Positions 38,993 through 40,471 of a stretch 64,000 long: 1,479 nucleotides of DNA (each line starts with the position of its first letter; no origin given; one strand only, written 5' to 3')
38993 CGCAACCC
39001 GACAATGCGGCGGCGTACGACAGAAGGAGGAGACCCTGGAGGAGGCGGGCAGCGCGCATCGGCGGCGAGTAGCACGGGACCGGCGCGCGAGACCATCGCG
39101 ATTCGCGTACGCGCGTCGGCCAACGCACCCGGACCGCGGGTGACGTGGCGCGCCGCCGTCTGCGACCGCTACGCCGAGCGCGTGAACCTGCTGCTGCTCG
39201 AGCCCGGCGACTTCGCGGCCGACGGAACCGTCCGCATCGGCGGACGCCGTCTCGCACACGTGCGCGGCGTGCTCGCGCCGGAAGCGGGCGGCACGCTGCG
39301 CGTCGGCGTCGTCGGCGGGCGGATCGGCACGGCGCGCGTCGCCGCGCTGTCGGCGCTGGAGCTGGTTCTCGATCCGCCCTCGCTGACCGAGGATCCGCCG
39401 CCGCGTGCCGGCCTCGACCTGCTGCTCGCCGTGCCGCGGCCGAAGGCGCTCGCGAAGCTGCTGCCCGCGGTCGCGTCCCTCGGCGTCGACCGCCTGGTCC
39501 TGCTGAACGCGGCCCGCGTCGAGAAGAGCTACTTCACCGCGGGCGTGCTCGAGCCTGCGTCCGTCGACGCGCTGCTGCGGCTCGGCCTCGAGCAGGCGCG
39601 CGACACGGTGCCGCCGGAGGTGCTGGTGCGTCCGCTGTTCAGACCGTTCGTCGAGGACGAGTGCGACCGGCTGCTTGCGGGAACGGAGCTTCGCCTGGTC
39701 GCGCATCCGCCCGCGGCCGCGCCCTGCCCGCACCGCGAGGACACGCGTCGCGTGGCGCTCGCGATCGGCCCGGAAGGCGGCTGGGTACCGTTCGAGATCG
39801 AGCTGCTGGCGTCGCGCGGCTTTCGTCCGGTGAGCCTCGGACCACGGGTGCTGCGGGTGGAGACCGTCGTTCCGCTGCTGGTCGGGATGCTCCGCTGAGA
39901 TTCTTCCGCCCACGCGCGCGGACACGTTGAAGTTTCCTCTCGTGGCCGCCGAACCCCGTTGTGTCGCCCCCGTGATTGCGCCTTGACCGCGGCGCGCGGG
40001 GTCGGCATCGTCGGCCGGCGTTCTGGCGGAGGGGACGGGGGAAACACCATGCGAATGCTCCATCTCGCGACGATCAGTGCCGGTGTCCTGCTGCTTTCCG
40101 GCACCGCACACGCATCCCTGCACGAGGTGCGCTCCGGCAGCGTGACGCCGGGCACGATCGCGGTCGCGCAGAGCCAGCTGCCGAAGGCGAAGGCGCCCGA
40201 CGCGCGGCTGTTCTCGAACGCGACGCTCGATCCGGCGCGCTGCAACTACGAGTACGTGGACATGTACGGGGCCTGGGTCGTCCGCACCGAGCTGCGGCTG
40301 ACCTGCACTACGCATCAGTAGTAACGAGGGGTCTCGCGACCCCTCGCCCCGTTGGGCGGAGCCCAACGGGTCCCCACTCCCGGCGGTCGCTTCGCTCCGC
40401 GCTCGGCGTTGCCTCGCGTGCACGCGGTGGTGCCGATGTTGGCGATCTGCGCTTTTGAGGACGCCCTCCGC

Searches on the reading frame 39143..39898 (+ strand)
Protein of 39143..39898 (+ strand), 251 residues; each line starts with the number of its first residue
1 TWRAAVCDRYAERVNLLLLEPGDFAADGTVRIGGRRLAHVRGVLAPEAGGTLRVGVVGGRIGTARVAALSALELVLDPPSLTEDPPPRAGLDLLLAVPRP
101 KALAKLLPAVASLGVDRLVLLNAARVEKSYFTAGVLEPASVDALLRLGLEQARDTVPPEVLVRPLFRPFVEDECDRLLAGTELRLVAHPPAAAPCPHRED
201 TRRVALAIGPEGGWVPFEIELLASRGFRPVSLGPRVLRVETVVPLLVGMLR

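Call 18: find_related_loci(query=window:39143-39898:+, collection=genome_contigs, flank=6000)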
Query window:39143-39898:+ (251 aa) in genome_contigs; peptide patterns used: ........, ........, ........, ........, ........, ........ (x = any residue, [..] = any of these).
599 stretches matched a pattern (row limit reached: there are more); 5 encode a relative of the query (tblastn E <= 1e-3); 5 distinct loci.
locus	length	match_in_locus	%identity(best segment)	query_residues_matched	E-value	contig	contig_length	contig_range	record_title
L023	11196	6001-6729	81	9-251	3e-113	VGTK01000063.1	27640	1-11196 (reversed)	MAG: Deltaproteobacteria bacterium isolate K_Offshore_80m_m2_211 K_Offshore_80m_m2_211_Ga0194132_10003542, whole genome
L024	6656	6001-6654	54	14-232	1e-64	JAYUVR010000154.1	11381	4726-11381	MAG: Archangium sp. isolate GL124_DN_metabinner_4 GL124_DN_metabinner_4_153, whole genome shotgun sequence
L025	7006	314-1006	33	14-240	2e-42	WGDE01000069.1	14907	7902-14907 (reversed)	MAG: Phycisphaerae bacterium isolate S145_28 k151_171600, whole genome shotgun sequence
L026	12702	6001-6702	37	10-241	6e-42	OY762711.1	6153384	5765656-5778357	MAG: Sedimentisphaerales bacterium isolate 370b4a7f-3155-49ac-97a8-084c2d75e38e genome assembly, chromosome: 1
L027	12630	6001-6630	32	17-240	1e-7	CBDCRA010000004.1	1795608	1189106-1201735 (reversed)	MAG: Candidatus Multivorans sp. isolate d7452e89-af48-44c7-9597-5a6bccd24eaa genome assembly, contig: contig_4, whole ge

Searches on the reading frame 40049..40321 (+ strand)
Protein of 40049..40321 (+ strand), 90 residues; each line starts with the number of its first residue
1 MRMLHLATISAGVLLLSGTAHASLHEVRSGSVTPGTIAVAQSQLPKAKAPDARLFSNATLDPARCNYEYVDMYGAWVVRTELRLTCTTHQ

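Call 12: find_encoding_contigs(protein=window:40049-40321:+, flank=5000, max_places=10)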
Protein window:40049-40321:+ (90 aa): 23 contigs read that carry it; 10 places shown.
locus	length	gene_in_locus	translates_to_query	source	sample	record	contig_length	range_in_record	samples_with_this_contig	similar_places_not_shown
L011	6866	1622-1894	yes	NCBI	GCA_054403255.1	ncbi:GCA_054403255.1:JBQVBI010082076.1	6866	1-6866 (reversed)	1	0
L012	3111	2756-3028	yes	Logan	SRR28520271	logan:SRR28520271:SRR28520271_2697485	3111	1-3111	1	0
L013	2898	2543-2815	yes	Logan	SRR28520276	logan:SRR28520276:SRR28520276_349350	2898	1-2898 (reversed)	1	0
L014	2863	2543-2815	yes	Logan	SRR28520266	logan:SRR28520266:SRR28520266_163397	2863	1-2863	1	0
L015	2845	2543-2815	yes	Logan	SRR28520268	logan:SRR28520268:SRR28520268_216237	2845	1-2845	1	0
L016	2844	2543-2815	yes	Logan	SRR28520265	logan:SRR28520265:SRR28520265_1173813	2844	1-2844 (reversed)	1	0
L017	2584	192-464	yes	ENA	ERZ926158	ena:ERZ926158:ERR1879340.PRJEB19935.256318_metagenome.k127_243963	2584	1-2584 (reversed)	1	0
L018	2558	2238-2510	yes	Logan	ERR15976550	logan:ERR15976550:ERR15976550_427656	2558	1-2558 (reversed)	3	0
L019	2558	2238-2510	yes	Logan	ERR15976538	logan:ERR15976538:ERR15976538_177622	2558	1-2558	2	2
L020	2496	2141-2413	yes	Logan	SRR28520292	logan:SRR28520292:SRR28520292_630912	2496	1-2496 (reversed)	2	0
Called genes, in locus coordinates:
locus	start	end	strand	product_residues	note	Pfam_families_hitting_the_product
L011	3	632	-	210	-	?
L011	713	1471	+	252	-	PF04452:Methyltrans_RNA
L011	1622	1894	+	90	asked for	-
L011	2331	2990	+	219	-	PF00440:TetR_N, PF09209:CecR_C, PF17939:TetR_C_30 (weak)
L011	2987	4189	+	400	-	PF25917:BSH_RND, PF25876:HH_MFP_RND, PF25944:Beta-barrel_RND, PF25967:RND-MFP_C, PF25975:CzcB_C (faint), PF25989:YknX_C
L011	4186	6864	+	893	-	?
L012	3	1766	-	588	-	?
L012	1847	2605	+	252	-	PF04452:Methyltrans_RNA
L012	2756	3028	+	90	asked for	-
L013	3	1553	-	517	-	?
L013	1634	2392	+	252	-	PF04452:Methyltrans_RNA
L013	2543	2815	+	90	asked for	-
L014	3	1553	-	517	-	?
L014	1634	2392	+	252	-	PF04452:Methyltrans_RNA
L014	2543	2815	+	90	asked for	-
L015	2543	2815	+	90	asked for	-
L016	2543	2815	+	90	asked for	-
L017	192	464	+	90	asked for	-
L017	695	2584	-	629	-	?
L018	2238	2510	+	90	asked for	-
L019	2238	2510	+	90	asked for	-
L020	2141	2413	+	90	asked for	-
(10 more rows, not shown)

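Call 26: search_protein_families(library=pfam, max_evalue=1, proteins=[window:40049-40318:+])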
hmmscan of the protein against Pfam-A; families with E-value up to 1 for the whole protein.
window:40049-40318:+ (90 aa): 0 families

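Call 50: find_homologous_proteins(query=window:40049-40318:+, max_evalue=0.00001)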
Query window:40049-40318:+ (90 aa): 33 proteins with E <= 0.00001 among 45 candidates.
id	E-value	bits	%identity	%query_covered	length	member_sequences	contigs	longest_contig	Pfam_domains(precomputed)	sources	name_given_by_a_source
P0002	1.6e-47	176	91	100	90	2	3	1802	-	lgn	-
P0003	2.9e-47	176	93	100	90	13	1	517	-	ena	-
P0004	1.9e-45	170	86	100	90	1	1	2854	-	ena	-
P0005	3.0e-44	166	86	100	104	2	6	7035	-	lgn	-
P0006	5.7e-44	165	83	100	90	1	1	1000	-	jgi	jgi:hypothetical protein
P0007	3.2e-43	163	83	100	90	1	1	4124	-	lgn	-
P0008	4.2e-43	162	82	100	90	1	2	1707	-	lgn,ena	-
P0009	3.3e-38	147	79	100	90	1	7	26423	-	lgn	-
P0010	5.1e-35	137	76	98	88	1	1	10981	-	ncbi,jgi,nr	ncbi:hypothetical protein K2Z84_27220 [Candidatus Binatia bacterium]|jgi:hypothetical protein|nr:hyp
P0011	2.8e-34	134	70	100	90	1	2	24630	-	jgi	jgi:hypothetical protein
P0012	3.6e-34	134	77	77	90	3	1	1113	-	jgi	jgi:hypothetical protein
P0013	3.7e-34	134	72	100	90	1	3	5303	-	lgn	-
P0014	1.4e-30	122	68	100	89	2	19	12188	-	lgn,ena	-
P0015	6.8e-29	117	68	100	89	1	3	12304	-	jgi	jgi:hypothetical protein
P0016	1.1e-26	110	60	100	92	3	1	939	-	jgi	jgi:hypothetical protein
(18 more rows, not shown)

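Call 51: find_encoding_contigs(protein=P0005, flank=4000, max_places=4)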
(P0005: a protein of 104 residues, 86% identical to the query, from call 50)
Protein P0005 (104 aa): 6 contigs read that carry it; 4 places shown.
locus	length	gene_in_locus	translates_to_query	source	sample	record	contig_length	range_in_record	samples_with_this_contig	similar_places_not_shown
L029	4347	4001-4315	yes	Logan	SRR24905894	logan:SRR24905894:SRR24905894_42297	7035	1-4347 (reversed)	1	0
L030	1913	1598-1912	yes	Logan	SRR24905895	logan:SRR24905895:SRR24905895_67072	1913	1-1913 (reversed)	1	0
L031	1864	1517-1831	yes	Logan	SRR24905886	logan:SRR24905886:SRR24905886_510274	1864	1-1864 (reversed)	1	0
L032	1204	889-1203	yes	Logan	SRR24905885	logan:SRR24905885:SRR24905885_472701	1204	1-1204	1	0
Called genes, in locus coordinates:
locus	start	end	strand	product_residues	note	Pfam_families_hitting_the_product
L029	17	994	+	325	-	PF16701:Ad_Cy_reg, PF00211:Guanylate_cyc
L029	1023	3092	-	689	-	-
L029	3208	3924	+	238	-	PF04452:Methyltrans_RNA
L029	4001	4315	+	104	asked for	-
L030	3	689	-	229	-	?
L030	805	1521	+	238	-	PF04452:Methyltrans_RNA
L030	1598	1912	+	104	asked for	?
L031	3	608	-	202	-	?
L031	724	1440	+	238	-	PF04452:Methyltrans_RNA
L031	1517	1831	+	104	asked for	-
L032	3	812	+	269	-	?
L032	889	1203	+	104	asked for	?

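Call 52: find_encoding_contigs(protein=P0007, flank=4000, max_places=3)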
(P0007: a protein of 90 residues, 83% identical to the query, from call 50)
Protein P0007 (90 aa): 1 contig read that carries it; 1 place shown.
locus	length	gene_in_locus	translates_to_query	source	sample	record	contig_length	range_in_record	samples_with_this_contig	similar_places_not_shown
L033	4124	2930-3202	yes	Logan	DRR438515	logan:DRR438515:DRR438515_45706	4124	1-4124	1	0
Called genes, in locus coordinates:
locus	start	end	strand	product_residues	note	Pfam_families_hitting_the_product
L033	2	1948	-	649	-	?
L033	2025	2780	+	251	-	PF04452:Methyltrans_RNA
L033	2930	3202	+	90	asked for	-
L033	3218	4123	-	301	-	?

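Call 53: find_encoding_contigs(protein=P0004, flank=4000, max_places=3)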
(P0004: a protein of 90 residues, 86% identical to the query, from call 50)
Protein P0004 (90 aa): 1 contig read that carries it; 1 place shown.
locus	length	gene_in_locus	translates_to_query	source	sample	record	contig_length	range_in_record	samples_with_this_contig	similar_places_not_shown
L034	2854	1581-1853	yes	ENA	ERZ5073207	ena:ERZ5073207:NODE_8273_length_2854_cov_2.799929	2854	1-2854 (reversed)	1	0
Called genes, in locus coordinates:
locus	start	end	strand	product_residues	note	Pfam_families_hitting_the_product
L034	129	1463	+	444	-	PF07603:Lcl_C, PF04452:Methyltrans_RNA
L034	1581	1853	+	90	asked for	-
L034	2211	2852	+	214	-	?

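Call 54: find_encoding_contigs(protein=P0009, flank=4000, max_places=3)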
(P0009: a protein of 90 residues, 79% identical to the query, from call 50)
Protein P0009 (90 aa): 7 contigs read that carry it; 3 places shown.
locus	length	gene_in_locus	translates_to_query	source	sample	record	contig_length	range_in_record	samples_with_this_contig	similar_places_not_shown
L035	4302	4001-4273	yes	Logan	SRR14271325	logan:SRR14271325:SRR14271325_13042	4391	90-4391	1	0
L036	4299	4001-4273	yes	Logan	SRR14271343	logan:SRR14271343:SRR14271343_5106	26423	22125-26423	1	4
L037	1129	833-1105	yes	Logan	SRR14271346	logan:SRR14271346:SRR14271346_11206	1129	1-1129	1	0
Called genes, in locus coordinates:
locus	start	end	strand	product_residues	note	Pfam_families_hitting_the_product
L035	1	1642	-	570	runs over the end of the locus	PF02366:PMT, PF13231:PMT_2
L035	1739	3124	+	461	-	-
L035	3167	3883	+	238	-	PF04452:Methyltrans_RNA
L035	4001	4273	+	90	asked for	-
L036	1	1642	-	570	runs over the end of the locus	PF02366:PMT, PF13231:PMT_2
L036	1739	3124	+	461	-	-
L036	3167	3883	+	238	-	PF04452:Methyltrans_RNA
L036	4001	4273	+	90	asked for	-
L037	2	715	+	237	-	?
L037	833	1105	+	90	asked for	-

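Call 82: find_encoding_contigs(protein=P0011, flank=10000, max_places=2)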
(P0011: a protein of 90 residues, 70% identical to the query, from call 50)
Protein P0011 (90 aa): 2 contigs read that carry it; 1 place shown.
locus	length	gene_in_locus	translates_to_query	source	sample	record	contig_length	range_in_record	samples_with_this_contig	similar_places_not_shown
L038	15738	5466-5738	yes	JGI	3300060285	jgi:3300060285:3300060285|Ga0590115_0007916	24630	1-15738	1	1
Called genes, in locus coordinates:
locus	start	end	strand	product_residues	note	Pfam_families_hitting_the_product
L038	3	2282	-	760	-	?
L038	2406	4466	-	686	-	-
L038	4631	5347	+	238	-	PF04452:Methyltrans_RNA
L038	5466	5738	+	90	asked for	-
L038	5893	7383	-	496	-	-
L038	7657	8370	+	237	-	PF00440:TetR_N, PF09209:CecR_C, PF17939:TetR_C_30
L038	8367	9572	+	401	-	PF25954:Beta-barrel_RND_2 (faint), PF25917:BSH_RND, PF25876:HH_MFP_RND, PF25944:Beta-barrel_RND, PF25967:RND-MFP_C, PF25989:YknX_C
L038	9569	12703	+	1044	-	PF00873:ACR_tran, PF02355:SecD_SecF_C (faint)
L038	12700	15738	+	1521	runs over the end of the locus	PF00873:ACR_tran, PF02321:OEP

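Call 83: find_encoding_contigs(protein=P0010, flank=10000, max_places=2)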
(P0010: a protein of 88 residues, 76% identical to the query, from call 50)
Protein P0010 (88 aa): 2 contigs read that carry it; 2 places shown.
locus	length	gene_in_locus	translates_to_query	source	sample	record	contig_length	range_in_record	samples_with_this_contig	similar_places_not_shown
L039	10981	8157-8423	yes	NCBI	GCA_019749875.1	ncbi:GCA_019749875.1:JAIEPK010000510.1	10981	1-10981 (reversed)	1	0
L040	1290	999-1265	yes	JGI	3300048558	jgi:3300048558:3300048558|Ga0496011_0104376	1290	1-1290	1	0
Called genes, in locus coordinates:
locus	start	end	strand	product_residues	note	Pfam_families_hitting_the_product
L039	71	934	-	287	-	PF05721:PhyH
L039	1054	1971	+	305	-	PF01545:Cation_efflux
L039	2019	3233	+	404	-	PF00465:Fe-ADH, PF13685:Fe-ADH_2, PF25137:ADH_Fe_C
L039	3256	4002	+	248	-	PF00753:Lactamase_B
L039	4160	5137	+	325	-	PF16701:Ad_Cy_reg, PF00211:Guanylate_cyc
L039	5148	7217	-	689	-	-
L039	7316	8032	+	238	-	PF04452:Methyltrans_RNA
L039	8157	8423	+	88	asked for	-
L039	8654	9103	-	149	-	PF00903:Glyoxalase, PF13669:Glyoxalase_4, PF18029:Glyoxalase_6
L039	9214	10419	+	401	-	PF00724:Oxidored_FMN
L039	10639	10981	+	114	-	?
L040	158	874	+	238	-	PF04452:Methyltrans_RNA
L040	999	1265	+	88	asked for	-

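Call 84: find_encoding_contigs(protein=P0014, flank=10000, max_places=3)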
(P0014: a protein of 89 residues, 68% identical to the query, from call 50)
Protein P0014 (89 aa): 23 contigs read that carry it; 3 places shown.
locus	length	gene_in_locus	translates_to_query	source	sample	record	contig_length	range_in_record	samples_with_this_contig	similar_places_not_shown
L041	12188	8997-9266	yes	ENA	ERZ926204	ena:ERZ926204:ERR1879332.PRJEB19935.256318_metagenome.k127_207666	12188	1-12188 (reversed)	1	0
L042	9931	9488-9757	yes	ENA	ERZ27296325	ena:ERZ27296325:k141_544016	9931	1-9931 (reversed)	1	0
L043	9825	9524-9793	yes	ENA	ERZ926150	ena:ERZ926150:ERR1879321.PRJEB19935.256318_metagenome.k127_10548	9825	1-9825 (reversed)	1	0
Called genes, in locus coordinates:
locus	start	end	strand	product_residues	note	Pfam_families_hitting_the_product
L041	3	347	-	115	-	?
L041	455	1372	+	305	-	PF01545:Cation_efflux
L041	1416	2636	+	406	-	PF00465:Fe-ADH, PF13685:Fe-ADH_2, PF25137:ADH_Fe_C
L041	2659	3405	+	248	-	PF00753:Lactamase_B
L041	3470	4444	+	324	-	PF16701:Ad_Cy_reg, PF00211:Guanylate_cyc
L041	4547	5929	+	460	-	PF13385:Laminin_G_3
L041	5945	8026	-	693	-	-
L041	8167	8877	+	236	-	PF04452:Methyltrans_RNA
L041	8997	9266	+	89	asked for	-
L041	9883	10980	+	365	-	-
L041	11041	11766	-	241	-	-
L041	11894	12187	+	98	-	?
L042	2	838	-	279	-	?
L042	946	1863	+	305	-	PF01545:Cation_efflux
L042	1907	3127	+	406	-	PF00465:Fe-ADH, PF13685:Fe-ADH_2, PF25137:ADH_Fe_C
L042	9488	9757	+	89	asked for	-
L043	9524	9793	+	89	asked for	-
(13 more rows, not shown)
